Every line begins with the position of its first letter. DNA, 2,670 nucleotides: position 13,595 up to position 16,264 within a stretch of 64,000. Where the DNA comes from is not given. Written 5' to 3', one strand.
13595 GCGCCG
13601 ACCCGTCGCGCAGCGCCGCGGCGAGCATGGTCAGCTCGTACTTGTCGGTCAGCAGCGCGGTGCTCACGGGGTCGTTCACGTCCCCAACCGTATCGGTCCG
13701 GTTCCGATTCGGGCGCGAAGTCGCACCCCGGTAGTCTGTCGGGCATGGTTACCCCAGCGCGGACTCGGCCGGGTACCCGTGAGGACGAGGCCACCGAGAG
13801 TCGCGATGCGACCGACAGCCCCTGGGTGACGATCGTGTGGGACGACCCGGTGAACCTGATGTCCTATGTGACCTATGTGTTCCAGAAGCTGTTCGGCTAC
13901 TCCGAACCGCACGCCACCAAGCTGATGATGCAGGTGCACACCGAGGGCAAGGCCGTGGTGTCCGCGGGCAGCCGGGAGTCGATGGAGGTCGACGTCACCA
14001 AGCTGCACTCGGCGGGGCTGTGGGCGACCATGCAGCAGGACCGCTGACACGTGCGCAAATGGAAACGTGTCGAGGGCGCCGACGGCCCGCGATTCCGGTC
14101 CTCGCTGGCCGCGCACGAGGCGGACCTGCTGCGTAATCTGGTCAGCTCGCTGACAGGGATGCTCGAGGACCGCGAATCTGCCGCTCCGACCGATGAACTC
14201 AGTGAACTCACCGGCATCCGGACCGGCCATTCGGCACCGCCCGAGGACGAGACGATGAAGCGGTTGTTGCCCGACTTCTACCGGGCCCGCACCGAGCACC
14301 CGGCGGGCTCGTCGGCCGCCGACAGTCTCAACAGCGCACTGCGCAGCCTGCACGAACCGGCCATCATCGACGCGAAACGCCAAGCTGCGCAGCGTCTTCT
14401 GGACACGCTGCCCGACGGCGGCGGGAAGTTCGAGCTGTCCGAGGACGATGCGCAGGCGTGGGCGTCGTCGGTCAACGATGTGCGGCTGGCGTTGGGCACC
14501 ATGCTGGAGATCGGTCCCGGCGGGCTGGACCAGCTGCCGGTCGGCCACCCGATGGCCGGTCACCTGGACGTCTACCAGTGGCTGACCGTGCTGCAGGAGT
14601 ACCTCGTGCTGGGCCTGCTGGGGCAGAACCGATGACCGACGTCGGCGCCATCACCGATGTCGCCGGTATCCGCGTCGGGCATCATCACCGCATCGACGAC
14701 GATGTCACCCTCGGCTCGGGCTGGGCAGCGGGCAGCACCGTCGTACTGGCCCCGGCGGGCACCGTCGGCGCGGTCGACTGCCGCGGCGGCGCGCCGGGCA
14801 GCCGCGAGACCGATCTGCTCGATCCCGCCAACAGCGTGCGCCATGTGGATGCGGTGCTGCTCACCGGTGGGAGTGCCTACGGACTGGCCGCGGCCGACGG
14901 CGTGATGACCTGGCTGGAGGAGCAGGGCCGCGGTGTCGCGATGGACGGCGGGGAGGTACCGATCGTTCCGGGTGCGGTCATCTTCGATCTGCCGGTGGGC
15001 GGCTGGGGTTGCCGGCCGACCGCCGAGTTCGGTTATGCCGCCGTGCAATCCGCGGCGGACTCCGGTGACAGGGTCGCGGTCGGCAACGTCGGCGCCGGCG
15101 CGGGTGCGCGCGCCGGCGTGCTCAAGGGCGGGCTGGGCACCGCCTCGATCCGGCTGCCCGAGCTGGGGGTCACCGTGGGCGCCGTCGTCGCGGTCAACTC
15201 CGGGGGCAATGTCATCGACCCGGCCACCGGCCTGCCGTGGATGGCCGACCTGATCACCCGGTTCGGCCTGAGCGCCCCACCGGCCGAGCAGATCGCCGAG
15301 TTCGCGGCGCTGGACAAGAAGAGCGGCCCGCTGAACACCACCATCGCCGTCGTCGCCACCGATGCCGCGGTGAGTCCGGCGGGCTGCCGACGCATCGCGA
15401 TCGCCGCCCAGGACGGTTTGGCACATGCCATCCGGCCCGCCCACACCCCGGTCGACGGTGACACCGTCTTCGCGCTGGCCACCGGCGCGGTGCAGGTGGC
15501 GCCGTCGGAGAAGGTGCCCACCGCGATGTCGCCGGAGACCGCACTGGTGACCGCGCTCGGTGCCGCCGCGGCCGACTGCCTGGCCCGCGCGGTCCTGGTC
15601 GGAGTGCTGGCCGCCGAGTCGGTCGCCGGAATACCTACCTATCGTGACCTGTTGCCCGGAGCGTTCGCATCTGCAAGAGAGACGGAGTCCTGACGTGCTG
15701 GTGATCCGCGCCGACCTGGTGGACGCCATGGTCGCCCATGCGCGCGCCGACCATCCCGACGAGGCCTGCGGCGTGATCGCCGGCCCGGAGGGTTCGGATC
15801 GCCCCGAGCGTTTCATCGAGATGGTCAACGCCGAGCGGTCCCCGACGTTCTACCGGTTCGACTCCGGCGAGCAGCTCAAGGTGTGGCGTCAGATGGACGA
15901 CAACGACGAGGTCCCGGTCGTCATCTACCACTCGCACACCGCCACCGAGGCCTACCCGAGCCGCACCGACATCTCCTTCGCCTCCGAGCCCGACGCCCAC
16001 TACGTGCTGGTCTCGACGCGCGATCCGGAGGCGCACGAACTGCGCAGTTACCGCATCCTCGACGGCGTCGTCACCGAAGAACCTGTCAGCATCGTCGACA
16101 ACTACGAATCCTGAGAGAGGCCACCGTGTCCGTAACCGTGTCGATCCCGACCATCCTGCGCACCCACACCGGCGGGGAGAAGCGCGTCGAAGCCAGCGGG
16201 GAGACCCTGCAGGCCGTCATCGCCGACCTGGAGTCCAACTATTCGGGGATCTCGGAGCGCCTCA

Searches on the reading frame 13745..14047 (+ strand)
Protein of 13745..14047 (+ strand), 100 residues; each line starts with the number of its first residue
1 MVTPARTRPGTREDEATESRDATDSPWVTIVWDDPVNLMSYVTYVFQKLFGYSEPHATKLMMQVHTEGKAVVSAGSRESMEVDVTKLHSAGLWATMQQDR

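Call 83: search_protein_families(library=pfam, proteins=[window:13745-14047:+], max_evalue=0.01)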
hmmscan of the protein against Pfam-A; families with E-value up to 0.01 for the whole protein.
window:13745-14047:+ (100 aa): 1 family
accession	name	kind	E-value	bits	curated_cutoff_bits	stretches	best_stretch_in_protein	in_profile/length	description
PF02617.22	ClpS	-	5.2e-22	77.9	23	1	23-94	2-79/80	ATP-dependent Clp protease adaptor protein ClpS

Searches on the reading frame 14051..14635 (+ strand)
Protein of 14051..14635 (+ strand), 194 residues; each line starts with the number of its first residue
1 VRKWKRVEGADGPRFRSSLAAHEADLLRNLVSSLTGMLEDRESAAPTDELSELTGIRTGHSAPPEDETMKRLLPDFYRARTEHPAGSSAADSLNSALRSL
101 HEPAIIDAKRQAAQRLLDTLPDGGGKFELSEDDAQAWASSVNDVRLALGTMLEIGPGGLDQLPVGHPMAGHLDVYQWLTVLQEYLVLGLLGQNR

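Call 83: search_protein_families(library=pfam, proteins=[window:14051-14635:+], max_evalue=0.01)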
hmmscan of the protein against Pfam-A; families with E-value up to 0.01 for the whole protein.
window:14051-14635:+ (194 aa): 1 family
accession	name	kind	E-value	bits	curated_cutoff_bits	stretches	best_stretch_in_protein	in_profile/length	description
PF09438.16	DUF2017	-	3.5e-42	145.1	25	1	1-186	1-176/179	Domain of unknown function (DUF2017)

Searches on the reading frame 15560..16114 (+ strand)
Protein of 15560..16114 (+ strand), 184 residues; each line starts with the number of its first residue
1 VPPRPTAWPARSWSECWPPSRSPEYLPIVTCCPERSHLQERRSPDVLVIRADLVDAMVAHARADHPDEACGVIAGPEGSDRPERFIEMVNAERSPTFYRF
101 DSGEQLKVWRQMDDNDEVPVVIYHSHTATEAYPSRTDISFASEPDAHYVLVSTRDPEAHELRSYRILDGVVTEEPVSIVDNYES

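Call 83: search_protein_families(library=pfam, proteins=[window:15560-16114:+], max_evalue=0.01)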
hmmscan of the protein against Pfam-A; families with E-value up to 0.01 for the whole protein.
window:15560-16114:+ (184 aa): 1 family
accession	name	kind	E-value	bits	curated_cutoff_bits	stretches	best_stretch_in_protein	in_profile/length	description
PF14464.11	Prok-JAB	-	3e-31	108.1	25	1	51-166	2-113/114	Prokaryotic homologs of the JAB domain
